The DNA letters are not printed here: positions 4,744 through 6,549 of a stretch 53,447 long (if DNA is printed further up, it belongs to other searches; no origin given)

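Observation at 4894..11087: Tandemly duplicated two-gene module: STAND-like/OmpR-wHTH regulator plus a large uncharacterised protein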

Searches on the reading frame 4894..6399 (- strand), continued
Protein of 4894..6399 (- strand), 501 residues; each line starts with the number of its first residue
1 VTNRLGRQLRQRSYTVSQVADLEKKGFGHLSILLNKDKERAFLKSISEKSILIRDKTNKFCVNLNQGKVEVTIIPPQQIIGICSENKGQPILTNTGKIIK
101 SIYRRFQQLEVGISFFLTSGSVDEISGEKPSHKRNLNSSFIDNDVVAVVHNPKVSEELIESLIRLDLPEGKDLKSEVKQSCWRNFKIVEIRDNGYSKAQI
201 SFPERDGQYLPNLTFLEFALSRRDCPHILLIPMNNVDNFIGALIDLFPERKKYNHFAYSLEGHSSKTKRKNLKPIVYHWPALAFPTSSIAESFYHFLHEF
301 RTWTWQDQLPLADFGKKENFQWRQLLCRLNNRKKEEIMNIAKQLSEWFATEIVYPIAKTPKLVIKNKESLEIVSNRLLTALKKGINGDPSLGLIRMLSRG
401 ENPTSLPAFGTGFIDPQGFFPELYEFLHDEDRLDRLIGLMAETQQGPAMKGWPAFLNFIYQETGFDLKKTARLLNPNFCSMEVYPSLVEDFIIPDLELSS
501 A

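Call 38: search_protein_families(library=pfam, proteins=[P0031, P0033, P0035, P0041, P0044, P0045, P0046, P0048, P0062, P0064], max_evalue=0.01)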
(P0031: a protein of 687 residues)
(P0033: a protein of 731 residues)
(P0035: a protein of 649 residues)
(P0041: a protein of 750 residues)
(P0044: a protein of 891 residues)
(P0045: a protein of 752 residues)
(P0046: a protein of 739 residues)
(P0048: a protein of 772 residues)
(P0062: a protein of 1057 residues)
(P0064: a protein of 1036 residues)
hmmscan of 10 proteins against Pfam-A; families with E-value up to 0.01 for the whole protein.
P0031 (687 aa): 2 families
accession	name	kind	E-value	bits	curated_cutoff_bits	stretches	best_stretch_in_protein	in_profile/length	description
PF17782.7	DprA_WH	-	0.002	18.6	22.9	1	619-666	9-56/61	DprA winged helix domain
PF01022.26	HTH_5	-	0.0055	17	22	0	626-665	6-45/47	Bacterial regulatory protein, arsR family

P0033 (731 aa): 6 families
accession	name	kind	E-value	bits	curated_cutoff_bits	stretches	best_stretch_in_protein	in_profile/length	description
PF01978.25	TrmB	-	9.4e-06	25.8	25.6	1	579-624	17-60/68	Sugar-specific transcriptional regulator TrmB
PF13551.12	HTH_29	-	1.9e-05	25.1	28.1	1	657-710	2-54/64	Winged helix-turn helix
PF12840.13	HTH_20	-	0.00027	21.3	27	0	579-612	12-44/51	Helix-turn-helix domain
PF09339.16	HTH_IclR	-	0.00038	20.6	22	1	580-618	12-50/52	IclR helix-turn-helix domain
PF24033.1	DUF7342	-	0.0016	18.9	31.6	0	571-620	2-51/150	Family of unknown function (DUF7342)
PF04703.18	FaeA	-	0.0032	18.2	20.7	0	579-623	8-52/62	FaeA-like protein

P0035 (649 aa): 0 families

P0041 (750 aa): 0 families

P0044 (891 aa): 5 families
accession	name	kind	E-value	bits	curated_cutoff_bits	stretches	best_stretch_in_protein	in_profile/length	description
PF08461.16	HTH_12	-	1.4e-06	28.6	21.4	1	729-780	2-52/66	Ribonuclease R winged-helix domain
PF21476.4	PF0610-like_N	-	4.7e-05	24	33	0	725-752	1-26/50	PF0610-like, N-terminal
PF01978.25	TrmB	-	6e-05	23.2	25.6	1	826-885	15-66/68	Sugar-specific transcriptional regulator TrmB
PF12840.13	HTH_20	-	0.0011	19.3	27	0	729-774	8-46/51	Helix-turn-helix domain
PF12802.13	MarR_2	-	0.0043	17.6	27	0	741-778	21-52/61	MarR family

P0045 (752 aa): 5 families
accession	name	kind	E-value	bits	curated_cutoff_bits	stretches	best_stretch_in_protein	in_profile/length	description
PF12802.13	MarR_2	-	4.6e-05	23.9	27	0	586-634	7-54/61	MarR family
PF00392.27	GntR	-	0.00012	22.1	27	0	597-635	20-59/64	Bacterial regulatory proteins, gntR family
PF04182.18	B-block_TFIIIC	-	0.002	18.6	22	0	603-635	21-53/73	B-block binding subunit of TFIIIC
PF01978.25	TrmB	-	0.0033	17.7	25.6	0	698-741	22-64/68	Sugar-specific transcriptional regulator TrmB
PF02002.24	TFIIE_alpha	-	0.0074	16.6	22.9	0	600-631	27-58/105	TFIIE alpha subunit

P0046 (739 aa): 13 families
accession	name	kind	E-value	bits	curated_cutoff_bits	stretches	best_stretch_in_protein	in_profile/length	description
PF13412.12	HTH_24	-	5.2e-09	36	21.9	1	679-721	6-48/48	Winged helix-turn-helix DNA-binding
PF08279.18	HTH_11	-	7.3e-07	29.4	25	1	678-719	2-44/55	HTH domain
PF12802.13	MarR_2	-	8.9e-06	26.2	27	1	681-722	10-52/61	MarR family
PF01022.26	HTH_5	-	2.1e-05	24.7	22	0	678-722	4-47/47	Bacterial regulatory protein, arsR family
PF01047.28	MarR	-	8.6e-05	22.8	24.6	1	680-721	7-48/59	MarR family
PF09339.16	HTH_IclR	-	0.0002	21.5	22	0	682-722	9-50/52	IclR helix-turn-helix domain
PF21476.4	PF0610-like_N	-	0.00029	21.5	33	0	590-616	4-28/50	PF0610-like, N-terminal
PF01475.25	FUR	-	0.00067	20.2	23.1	0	671-726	3-65/121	Ferric uptake regulator family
PF13545.12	HTH_Crp_2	-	0.0013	19.1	27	0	691-721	23-53/70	Crp-like helix-turn-helix domain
PF02082.26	Rrf2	-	0.0019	18.8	30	0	682-721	12-54/132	Iron-dependent Transcriptional regulator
PF24034.1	DUF7343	-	0.003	17.8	27.6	0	675-722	2-50/62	Domain of unknown function (DUF7343)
PF08100.18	Dimerisation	-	0.0041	17.3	25.6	0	591-636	29-74/93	O-methyltransferase dimerisation domain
PF25212.1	HVO_A0114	-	0.0064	16.7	27.6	0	676-724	21-70/84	HVO_A0114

P0048 (772 aa): 3 families
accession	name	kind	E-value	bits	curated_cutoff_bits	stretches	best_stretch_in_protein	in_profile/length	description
PF09339.16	HTH_IclR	-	1.6e-06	28.2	22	1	620-664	7-51/52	IclR helix-turn-helix domain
PF12802.13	MarR_2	-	8.8e-06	26.2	27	0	722-754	19-52/61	MarR family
PF01978.25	TrmB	-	0.00073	19.8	25.6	0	628-668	19-59/68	Sugar-specific transcriptional regulator TrmB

P0062 (1057 aa): 1 family
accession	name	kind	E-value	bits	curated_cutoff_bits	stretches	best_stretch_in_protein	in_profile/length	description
PF08810.16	KapB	-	0.0098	16.5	26.3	0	427-492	28-93/112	Kinase associated protein B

P0064 (1036 aa): 0 families

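Call 45: find_encoding_contigs(protein=P0046, flank=8000, max_places=3)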
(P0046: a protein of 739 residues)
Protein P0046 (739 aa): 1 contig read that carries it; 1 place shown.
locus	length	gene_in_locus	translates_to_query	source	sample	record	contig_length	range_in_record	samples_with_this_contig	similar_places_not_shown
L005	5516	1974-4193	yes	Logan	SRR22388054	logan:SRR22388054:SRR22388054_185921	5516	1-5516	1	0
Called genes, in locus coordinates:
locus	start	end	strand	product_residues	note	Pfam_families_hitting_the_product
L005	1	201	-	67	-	?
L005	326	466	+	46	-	-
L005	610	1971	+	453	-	-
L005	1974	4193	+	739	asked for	PF01022:HTH_5 (faint), PF08279:HTH_11 (faint), PF12802:MarR_2 (faint), PF13412:HTH_24 (weak)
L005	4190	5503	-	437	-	PF00486:Trans_reg_C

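Call 46: find_encoding_contigs(protein=P0006, flank=10000, max_places=2)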
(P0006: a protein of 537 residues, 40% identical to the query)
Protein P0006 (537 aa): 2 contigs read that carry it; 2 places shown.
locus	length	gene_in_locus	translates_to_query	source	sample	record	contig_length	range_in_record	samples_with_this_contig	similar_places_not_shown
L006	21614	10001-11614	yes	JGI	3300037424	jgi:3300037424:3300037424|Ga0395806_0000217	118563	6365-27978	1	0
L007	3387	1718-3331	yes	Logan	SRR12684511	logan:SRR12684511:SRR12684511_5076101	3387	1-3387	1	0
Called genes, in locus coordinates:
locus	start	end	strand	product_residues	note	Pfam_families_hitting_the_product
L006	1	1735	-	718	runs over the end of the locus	PF00403:HMA, PF00122:E1-E2_ATPase, PF00702:Hydrolase, PF08282:Hydrolase_3 (faint)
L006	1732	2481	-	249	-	-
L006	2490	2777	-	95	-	PF02583:Trns_repr_metal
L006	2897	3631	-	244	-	PF03477:ATP-cone (weak), PF04471:Mrr_cat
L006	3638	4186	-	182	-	-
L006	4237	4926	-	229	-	-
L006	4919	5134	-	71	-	-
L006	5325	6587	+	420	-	PF00486:Trans_reg_C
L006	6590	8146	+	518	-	-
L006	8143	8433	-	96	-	-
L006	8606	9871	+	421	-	PF00486:Trans_reg_C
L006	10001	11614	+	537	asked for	-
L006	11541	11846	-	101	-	-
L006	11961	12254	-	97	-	PF05635:23S_rRNA_IVP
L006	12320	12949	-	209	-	PF07690:MFS_1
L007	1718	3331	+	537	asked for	-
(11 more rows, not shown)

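Call 47: find_encoding_contigs(protein=P0033, flank=8000, max_places=2)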
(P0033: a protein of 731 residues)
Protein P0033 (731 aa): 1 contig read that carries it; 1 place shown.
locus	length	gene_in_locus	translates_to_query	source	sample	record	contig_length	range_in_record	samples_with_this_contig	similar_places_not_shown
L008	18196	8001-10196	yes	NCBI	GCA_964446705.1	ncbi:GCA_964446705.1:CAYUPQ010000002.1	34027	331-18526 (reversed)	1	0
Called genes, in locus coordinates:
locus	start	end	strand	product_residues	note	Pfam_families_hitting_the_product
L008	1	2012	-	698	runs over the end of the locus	PF00403:HMA, PF00122:E1-E2_ATPase, PF00702:Hydrolase, PF08282:Hydrolase_3 (weak)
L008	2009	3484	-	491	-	PF00403:HMA, PF13386:DsbD_2, PF13473:Cupredoxin_1 (weak)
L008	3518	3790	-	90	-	PF02583:Trns_repr_metal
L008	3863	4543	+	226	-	-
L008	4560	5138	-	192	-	-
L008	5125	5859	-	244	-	PF01904:DUF72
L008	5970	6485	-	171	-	PF01272:GreA_GreB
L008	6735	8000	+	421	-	PF00486:Trans_reg_C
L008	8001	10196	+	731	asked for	PF01978:TrmB (faint), PF13551:HTH_29 (faint)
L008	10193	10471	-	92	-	-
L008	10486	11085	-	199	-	PF13347:MFS_2 (weak), PF07690:MFS_1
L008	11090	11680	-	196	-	PF01195:Pept_tRNA_hydro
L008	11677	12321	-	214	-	PF00156:Pribosyltran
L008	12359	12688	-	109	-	PF09685:MamF_MmsF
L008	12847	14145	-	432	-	PF27218:MJ0043_C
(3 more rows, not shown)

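Call 48: find_encoding_contigs(protein=P0032, flank=8000, max_places=2)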
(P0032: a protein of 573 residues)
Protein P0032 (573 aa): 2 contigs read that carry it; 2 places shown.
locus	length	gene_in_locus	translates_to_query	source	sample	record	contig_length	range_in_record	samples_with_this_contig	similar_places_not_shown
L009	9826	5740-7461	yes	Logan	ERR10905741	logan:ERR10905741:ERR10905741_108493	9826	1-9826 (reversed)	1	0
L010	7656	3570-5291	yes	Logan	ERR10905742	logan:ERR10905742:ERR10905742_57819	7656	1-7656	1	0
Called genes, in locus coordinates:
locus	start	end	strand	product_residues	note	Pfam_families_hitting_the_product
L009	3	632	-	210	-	?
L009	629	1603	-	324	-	PF00890:FAD_binding_2 (faint), PF07992:Pyr_redox_2, PF13738:Pyr_redox_3, PF00070:Pyr_redox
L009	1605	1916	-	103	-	PF00085:Thioredoxin, PF14595:Thioredoxin_9 (weak), PF13098:Thioredoxin_2 (weak), PF13905:Thioredoxin_8 (faint)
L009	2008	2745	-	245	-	PF03477:ATP-cone, PF04471:Mrr_cat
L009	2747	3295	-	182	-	-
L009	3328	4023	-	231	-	-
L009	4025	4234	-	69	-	-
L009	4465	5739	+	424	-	PF00486:Trans_reg_C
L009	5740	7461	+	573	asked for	-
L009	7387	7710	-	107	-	-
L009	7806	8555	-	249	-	-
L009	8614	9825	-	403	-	?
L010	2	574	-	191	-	?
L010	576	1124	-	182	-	-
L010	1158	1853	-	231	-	-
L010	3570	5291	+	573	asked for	-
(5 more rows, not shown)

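Call 49: find_encoding_contigs(protein=P0062, flank=8000, max_places=2)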
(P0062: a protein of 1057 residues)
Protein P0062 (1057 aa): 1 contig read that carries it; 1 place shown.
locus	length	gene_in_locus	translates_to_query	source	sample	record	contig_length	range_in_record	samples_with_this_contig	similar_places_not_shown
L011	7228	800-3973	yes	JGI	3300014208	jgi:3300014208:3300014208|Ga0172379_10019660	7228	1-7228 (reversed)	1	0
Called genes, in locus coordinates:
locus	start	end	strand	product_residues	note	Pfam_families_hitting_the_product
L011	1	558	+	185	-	?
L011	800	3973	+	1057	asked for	-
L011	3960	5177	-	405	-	PF00486:Trans_reg_C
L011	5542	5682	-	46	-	-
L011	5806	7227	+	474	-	?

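Call 53: search_solved_structures(query=A3, max_evalue=10, show_alignments=3)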
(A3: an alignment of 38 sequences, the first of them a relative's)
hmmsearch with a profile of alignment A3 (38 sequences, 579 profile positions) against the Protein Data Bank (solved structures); distinct sequences matched with E-value up to 10: 3.
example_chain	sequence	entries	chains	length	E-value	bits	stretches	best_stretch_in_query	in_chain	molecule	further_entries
9dir_A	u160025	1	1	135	0.21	13.2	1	345-422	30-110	ChuA binding protein G7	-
6c2u_A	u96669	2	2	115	0.22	13.2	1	125-195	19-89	phosphate-loop protein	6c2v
5b0d_A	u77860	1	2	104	0.78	11.3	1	328-380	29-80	Olivetolic acid cyclase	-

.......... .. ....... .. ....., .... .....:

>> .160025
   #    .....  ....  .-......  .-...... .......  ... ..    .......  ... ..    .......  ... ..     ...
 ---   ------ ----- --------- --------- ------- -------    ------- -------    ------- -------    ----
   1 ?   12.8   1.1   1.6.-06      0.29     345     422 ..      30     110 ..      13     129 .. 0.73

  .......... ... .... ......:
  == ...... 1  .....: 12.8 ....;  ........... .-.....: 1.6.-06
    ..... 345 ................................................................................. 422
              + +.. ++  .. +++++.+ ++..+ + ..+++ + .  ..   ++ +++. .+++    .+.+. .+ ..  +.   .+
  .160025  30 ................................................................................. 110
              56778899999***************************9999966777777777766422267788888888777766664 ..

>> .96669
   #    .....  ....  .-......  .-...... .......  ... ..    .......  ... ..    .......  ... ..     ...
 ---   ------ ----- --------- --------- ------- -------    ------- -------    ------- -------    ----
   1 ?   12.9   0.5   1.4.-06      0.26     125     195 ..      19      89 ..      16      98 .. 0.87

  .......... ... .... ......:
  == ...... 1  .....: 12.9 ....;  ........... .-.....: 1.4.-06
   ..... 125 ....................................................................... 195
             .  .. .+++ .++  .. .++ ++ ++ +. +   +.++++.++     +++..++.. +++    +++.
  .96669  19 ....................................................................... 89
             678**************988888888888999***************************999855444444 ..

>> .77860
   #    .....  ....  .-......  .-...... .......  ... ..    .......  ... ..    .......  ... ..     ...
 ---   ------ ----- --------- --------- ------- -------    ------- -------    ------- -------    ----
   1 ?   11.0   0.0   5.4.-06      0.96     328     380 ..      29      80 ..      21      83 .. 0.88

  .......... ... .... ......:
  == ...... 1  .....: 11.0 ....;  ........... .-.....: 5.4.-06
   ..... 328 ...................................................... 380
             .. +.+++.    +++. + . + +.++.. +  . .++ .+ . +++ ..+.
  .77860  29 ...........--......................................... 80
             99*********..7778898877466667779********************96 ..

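Call 61: find_related_loci(query=A1, collection=genome_contigs, flank=4000)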
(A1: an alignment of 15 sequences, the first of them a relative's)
Query A1 (501 aa) in genome_contigs; peptide patterns used: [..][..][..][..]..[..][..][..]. (x = any residue, [..] = any of these).
6 stretches matched a pattern; 1 encode a relative of the query (tblastn E <= 1e-3); 1 distinct loci.
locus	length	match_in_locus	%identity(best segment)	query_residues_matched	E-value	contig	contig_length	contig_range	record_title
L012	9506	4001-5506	39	22-497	2e-100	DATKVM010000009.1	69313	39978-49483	MAG TPA_asm: Patescibacteria group bacterium isolate SMAG_U14133 k141_706363, whole genome shotgun sequence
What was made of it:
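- Tried and rejected: With A1 the scan found one locus, because the search pattern was narrow (call 61).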

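Call 62: find_related_loci(query=A1, collection=viral_contigs, flank=4000)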
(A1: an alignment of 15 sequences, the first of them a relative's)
Query A1 (501 aa) in viral_contigs; peptide patterns used: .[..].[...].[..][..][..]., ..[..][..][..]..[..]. (x = any residue, [..] = any of these).
222 stretches matched a pattern, but none encodes a relative of the query by tblastn (E <= 1e-3).
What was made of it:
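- Tried and rejected: Phage origin: no relative in viral contigs (call 62).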
